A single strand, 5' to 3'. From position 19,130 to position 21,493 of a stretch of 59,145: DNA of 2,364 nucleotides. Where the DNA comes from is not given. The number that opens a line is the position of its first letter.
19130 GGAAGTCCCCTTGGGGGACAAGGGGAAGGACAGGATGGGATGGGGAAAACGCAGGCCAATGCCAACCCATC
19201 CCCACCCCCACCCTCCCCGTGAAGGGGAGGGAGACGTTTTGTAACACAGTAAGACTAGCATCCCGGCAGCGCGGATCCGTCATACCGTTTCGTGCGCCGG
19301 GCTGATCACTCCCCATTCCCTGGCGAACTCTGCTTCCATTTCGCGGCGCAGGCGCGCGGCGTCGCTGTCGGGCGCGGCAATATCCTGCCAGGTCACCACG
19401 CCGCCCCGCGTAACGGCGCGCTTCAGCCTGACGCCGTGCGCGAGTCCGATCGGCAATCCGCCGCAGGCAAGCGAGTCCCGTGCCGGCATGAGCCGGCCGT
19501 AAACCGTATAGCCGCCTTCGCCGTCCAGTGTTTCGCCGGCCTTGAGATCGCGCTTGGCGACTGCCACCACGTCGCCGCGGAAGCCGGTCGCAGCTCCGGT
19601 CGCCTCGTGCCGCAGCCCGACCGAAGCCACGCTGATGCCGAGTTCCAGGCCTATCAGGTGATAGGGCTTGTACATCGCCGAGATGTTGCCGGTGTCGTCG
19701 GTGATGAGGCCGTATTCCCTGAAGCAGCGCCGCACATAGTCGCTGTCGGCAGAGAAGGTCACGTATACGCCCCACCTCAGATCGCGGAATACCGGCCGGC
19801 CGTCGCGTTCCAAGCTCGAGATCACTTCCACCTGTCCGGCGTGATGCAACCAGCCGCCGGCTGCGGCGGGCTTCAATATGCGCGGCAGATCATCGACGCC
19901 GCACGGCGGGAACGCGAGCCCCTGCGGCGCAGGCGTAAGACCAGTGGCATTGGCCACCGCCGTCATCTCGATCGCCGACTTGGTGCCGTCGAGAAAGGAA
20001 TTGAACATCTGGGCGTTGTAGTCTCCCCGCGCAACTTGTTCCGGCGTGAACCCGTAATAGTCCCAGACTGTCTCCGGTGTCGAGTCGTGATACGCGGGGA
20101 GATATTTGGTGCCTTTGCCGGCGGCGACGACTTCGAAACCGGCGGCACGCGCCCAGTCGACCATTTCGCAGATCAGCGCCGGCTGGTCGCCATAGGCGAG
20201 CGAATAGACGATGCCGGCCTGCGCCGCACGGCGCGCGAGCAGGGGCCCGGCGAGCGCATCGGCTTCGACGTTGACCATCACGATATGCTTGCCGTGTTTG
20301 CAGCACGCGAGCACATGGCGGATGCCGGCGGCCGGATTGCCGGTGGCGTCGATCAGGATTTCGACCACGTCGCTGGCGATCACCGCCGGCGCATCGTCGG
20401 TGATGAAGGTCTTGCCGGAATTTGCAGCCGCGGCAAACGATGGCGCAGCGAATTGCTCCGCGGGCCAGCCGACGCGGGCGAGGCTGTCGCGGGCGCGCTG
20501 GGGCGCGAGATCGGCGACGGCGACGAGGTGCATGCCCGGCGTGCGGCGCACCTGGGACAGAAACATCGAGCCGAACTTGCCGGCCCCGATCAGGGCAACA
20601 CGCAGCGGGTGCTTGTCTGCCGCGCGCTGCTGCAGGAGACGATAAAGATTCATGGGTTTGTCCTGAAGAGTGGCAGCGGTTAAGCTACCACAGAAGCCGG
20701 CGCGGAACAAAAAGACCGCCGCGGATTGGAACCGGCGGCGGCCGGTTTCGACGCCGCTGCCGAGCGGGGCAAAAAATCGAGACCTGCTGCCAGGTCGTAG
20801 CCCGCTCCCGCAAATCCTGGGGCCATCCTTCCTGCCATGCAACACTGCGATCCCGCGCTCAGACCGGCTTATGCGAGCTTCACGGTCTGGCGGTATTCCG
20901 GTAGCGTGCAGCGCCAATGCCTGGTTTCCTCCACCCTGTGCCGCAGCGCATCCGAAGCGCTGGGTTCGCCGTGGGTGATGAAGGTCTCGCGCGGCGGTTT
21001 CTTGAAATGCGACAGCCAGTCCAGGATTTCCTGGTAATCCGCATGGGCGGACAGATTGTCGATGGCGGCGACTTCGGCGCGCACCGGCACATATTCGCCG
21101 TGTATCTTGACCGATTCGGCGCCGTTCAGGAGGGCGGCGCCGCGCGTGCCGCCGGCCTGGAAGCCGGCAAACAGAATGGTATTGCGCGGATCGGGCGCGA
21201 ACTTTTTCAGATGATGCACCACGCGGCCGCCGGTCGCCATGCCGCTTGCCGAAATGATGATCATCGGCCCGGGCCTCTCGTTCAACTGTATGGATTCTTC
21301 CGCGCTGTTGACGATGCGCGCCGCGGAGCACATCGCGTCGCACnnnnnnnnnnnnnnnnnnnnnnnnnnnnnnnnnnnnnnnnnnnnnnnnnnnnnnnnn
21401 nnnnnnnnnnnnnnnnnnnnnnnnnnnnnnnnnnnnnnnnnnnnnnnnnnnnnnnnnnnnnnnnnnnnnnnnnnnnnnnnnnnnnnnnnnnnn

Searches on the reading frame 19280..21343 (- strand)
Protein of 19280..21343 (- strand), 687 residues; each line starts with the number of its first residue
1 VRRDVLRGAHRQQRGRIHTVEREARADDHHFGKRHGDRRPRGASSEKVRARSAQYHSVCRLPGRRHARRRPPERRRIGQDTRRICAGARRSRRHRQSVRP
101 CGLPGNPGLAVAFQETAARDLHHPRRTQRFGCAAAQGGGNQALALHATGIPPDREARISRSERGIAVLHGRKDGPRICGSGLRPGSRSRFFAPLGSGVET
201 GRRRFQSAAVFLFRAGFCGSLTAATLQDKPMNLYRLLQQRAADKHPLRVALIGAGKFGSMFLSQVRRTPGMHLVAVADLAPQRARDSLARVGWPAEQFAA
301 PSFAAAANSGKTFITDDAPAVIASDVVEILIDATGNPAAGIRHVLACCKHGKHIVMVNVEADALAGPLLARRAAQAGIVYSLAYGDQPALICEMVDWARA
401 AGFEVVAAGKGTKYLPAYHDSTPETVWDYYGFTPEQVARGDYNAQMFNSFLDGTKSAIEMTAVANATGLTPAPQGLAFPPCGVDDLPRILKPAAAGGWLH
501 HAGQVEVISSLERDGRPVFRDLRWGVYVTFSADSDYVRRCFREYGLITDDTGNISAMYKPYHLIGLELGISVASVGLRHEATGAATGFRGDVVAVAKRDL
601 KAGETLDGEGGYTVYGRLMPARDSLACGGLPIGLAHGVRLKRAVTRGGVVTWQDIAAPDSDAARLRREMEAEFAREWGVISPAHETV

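Call 58: search_protein_families(library=pfam, proteins=[window:19280-21343:-], max_evalue=0.00001)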
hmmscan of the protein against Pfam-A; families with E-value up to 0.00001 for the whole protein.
window:19280-21343:- (687 aa): 5 families
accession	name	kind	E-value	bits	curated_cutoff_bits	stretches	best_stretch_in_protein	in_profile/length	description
PF21135.2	DRL_cat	-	9e-59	198.6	27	1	385-568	1-164/164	Oxidoreductase DRL, catalytic domain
PF08666.17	SAF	-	1.1e-06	29.5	21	1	591-655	1-62/63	SAF domain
PF03447.22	NAD_binding_3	-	3.2e-06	28.3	24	1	253-363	1-94/116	Homoserine dehydrogenase, NAD binding domain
PF01408.29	GFO_IDH_MocA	-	4.3e-06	27.8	24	1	247-355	1-90/120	Oxidoreductase family, NAD-binding Rossmann fold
PF01113.26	DapB_N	-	5.3e-06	27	25.6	0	248-358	2-98/124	Dihydrodipicolinate reductase, N-terminus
